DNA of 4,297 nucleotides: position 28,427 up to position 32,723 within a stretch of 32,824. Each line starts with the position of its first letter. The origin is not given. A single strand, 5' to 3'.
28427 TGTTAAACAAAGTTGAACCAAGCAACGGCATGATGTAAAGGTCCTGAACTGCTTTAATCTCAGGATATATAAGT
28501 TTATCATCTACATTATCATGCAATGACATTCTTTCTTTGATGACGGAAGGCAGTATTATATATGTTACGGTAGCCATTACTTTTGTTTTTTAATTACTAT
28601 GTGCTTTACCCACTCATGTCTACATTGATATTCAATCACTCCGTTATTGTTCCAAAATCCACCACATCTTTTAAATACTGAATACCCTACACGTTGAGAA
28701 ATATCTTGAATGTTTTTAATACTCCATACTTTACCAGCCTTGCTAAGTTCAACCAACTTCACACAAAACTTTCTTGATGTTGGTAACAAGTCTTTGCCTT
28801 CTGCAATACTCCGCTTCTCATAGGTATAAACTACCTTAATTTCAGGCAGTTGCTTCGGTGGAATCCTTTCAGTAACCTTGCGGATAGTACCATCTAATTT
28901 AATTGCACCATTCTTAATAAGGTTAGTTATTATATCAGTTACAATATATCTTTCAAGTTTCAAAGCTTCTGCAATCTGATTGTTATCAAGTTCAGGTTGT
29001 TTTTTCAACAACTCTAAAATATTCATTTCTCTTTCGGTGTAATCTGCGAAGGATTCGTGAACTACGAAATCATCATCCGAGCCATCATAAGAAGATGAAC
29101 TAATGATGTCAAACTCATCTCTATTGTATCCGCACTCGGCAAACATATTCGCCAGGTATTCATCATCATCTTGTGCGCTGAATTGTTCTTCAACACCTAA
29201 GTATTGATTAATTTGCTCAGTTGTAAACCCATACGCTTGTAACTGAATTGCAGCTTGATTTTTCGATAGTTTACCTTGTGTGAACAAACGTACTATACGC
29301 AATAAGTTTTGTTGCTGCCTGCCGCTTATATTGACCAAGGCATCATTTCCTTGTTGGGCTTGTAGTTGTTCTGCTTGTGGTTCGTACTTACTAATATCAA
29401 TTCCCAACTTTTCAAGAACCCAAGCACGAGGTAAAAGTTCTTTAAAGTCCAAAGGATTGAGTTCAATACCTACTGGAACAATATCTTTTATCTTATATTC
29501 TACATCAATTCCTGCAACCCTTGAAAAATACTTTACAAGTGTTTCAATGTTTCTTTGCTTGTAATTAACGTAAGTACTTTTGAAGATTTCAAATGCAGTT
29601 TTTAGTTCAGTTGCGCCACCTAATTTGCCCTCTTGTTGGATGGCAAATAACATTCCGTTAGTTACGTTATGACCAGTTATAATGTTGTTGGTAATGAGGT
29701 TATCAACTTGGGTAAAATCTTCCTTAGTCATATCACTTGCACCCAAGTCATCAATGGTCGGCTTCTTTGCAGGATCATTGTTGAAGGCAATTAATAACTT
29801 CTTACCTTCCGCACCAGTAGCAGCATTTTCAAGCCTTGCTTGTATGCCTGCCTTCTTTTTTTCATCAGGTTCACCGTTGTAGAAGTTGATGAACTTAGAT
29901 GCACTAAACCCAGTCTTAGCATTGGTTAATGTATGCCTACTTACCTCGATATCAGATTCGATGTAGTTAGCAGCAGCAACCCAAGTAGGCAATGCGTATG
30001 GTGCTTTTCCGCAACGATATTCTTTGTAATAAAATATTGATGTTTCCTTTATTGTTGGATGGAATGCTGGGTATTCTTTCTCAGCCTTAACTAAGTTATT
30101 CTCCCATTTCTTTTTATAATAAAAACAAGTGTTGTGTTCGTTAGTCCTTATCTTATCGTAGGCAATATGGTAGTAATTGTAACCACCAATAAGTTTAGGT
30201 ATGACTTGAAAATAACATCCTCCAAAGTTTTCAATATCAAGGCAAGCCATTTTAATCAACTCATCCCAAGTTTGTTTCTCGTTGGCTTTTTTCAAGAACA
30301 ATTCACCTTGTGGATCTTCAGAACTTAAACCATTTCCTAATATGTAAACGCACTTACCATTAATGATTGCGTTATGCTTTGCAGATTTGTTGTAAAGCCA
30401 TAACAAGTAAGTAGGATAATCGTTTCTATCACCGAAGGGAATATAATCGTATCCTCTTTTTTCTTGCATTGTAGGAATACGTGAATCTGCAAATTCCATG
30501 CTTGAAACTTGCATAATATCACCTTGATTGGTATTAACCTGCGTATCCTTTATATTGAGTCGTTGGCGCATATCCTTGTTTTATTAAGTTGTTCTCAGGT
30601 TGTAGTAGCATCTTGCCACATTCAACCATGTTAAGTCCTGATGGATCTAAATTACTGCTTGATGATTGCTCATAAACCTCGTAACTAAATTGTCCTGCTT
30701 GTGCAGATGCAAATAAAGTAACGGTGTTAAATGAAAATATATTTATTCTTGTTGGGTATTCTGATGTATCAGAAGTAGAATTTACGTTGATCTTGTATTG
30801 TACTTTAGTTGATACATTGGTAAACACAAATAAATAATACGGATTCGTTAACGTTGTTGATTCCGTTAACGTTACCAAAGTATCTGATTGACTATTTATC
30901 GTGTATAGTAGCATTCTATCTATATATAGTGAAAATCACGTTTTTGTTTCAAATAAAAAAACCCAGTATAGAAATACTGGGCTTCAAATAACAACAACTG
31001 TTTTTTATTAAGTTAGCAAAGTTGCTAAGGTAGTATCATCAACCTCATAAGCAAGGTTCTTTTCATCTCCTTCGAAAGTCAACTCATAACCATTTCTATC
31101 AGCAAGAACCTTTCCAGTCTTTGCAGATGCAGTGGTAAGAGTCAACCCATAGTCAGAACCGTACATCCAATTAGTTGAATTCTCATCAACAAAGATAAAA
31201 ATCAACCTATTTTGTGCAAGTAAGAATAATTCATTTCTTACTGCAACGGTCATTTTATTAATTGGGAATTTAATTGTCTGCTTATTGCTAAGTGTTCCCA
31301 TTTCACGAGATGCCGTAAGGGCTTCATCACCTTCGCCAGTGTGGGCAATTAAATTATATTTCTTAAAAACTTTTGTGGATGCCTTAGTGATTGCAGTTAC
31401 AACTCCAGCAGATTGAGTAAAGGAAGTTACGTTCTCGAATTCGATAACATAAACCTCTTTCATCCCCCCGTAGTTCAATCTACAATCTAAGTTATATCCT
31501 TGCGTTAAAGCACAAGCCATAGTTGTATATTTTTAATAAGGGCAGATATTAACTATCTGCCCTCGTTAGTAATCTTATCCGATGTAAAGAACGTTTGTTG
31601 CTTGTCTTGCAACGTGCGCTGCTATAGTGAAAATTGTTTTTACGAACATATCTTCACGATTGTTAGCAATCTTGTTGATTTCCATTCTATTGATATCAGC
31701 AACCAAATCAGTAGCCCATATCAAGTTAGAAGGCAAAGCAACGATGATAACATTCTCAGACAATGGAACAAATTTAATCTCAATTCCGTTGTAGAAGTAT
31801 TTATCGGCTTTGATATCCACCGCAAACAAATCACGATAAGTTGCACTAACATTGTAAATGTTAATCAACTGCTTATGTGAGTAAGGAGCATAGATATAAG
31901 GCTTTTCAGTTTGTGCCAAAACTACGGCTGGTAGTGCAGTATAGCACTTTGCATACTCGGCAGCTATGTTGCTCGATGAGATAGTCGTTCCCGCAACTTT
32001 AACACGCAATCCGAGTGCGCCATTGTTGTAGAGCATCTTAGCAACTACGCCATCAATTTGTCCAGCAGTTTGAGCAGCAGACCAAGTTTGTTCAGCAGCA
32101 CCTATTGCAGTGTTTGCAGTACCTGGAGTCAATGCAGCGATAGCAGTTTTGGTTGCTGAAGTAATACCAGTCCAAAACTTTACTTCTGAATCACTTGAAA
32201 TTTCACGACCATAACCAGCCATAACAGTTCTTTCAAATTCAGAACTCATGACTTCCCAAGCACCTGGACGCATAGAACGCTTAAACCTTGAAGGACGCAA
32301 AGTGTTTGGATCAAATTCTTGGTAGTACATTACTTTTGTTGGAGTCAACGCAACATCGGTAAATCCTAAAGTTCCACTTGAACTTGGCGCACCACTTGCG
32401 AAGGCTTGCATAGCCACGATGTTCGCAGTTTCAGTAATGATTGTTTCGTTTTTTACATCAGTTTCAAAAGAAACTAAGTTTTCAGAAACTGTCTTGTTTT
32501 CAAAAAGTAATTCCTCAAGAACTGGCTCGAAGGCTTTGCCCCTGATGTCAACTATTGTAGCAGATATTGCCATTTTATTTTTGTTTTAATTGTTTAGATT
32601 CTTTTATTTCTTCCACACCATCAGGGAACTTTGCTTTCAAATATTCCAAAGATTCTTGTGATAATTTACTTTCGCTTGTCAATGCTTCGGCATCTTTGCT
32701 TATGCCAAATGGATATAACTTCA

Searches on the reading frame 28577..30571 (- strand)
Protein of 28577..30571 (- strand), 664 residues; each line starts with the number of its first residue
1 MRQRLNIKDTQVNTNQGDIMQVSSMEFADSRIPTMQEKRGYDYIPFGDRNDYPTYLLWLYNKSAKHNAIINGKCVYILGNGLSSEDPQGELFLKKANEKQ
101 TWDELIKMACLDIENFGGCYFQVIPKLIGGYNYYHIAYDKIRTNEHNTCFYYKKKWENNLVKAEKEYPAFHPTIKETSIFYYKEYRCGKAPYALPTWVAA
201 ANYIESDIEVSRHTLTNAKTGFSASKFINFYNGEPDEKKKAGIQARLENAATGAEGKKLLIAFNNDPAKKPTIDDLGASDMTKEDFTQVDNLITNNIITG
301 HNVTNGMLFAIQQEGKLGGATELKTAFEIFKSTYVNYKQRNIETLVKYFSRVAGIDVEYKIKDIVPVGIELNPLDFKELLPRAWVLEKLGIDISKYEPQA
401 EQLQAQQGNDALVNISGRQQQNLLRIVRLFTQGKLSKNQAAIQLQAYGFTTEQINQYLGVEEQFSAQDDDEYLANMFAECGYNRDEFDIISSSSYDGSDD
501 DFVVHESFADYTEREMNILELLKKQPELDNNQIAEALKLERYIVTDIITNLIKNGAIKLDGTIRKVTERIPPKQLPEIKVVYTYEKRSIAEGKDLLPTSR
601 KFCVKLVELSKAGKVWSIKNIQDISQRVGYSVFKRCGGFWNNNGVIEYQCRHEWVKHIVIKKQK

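Call 9: search_protein_families(library=pfam, proteins=[window:28577-30571:-], max_evalue=1)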
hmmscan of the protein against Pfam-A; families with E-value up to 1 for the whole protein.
window:28577-30571:- (664 aa): 11 families
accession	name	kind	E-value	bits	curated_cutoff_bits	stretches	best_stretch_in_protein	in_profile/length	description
PF01047.28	MarR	-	1.2e-05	25.5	24.6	1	512-557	2-47/59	MarR family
PF13412.12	HTH_24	-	0.0014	18.6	21.9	1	514-558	4-48/48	Winged helix-turn-helix DNA-binding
PF25317.1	SAM_SMF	-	0.0045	17.7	27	1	423-463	18-58/65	SMF/DprA SAM domain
PF01399.33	PCI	-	0.016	15.8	22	1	514-558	26-70/84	PCI domain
PF06242.16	TrcR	-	0.017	15.6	22.2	1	15-64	34-82/139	Transcriptional cell cycle regulator TrcR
PF09107.17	SelB-wing_3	-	0.025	14.6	23.2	1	588-608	10-30/47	Elongation factor SelB, winged helix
PF02002.24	TFIIE_alpha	-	0.027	14.8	22.9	1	511-559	11-59/105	TFIIE alpha subunit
PF01978.25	TrmB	-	0.038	14.3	25.6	1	512-566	7-61/68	Sugar-specific transcriptional regulator TrmB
PF12802.13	MarR_2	-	0.049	14.3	27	1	512-557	4-50/61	MarR family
PF24409.1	wHTH-PRTase_assc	-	0.15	12.6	27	1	516-561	1-45/83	wHTH-PRTase associated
PF00196.25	GerE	-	0.27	11.4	23.5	0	512-539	4-29/57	Bacterial regulatory proteins, luxR family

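Call 10: search_protein_families(library=phrogs, proteins=[window:28577-30571:-], max_evalue=0.01)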
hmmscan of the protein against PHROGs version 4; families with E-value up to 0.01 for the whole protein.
window:28577-30571:- (664 aa): 4 families
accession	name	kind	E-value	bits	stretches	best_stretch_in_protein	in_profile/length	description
phrog_11226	-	head and packaging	1.7e-19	71.1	2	180-341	187-348/388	portal protein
phrog_33693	-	head and packaging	2.5e-18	66.8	1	33-364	12-355/560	portal protein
phrog_1687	-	transcription regulation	0.0033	18.4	0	511-561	64-114/162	MarR family transcrition regulator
phrog_142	-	moron, auxiliary metabolic gene and host takeover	0.0094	17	0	515-569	14-69/116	Ren-like exclusion protein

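Call 21: find_related_loci(query=window:28577-30571:-, collection=viral_contigs, flank=10000)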
Query window:28577-30571:- (664 aa) in viral_contigs; peptide patterns used: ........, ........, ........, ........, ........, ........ (x = any residue, [..] = any of these).
19 stretches matched a pattern; 17 encode a relative of the query (tblastn E <= 1e-3); 17 distinct loci.
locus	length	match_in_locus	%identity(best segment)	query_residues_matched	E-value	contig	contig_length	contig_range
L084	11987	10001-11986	85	1-659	0e+0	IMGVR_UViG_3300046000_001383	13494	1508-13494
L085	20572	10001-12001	82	1-664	0e+0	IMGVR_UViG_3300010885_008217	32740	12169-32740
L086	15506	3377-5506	46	19-664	0e+0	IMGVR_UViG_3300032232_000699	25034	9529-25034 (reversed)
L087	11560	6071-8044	42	25-662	1e-148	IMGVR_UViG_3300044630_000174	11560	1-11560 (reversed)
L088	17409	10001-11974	42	25-662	1e-148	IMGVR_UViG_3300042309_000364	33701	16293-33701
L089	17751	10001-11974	42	25-662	9e-149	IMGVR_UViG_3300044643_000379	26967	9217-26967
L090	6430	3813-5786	42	25-662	3e-149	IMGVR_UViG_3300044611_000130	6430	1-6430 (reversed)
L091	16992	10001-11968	42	25-663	7e-146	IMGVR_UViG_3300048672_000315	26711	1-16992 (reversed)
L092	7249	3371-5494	38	20-662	1e-138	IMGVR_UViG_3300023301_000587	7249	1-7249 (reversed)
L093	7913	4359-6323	40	25-662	2e-135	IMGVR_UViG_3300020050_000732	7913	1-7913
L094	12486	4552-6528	38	25-663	6e-125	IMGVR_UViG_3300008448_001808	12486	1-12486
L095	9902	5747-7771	38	36-662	5e-125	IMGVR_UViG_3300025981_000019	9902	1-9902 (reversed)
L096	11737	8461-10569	36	25-663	5e-120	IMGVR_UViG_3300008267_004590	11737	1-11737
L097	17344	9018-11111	36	25-663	8e-119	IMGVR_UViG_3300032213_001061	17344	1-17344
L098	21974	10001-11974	42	25-662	2e-148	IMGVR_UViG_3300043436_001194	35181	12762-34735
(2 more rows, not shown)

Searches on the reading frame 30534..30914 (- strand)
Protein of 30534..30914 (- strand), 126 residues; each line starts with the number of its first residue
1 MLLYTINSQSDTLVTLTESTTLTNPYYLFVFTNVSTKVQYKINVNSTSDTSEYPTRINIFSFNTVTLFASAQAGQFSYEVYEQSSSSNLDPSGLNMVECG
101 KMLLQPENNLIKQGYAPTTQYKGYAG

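Call 9: search_protein_families(library=pfam, proteins=[window:30534-30914:-], max_evalue=1)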
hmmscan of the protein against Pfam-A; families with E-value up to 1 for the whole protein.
window:30534-30914:- (126 aa): 1 family
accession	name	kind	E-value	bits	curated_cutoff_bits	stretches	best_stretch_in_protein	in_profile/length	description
PF09087.17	Cyc-maltodext_N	-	0.15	12.8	25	1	11-48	34-74/88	Cyclomaltodextrinase, N-terminal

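Call 10: search_protein_families(library=phrogs, proteins=[window:30534-30914:-], max_evalue=0.01)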
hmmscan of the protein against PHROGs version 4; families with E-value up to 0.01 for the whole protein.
window:30534-30914:- (126 aa): 0 families

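Call 36: search_protein_families(library=ncbifam, proteins=[window:30534-30914:-], max_evalue=1)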
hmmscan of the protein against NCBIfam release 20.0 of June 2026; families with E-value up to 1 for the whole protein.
window:30534-30914:- (126 aa): 1 family
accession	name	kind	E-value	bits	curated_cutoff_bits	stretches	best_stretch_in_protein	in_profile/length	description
TIGR03821.1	EFP_modif_epmB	equivalog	0.086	11.8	369.3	1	2-46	242-288/321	EF-P beta-lysylation protein EpmB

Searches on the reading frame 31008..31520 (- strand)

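Call 9: search_protein_families(library=pfam, proteins=[window:31008-31520:-], max_evalue=1)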
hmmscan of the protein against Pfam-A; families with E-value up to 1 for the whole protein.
window:31008-31520:- (170 aa): 1 family
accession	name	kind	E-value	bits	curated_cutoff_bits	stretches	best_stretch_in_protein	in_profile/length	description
PF15570.11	Imm43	-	0.16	12.1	25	0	120-161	93-133/211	Immunity protein 43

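Call 10: search_protein_families(library=phrogs, proteins=[window:31008-31520:-], max_evalue=0.01)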
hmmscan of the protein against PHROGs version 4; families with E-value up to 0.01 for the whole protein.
window:31008-31520:- (170 aa): 2 families
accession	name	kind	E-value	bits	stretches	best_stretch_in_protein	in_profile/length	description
phrog_19091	-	unknown function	3.2e-23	83.3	1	1-169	1-169/181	-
phrog_24714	-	unknown function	0.0029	18.1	1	8-61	73-125/294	-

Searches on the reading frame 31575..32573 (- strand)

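Call 12: search_protein_families(library=phrogs, proteins=[window:31575-32573:-], max_evalue=0.001)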
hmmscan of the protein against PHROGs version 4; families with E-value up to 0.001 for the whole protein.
window:31575-32573:- (332 aa): 1 family
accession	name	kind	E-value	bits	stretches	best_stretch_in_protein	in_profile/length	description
phrog_11320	-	unknown function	1.9e-11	44.5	1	169-326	146-300/324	-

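Call 82: search_protein_families(library=pfam, proteins=[window:31575-32573:-], max_evalue=0.01)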
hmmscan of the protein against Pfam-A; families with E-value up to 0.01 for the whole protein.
window:31575-32573:- (332 aa): 0 families
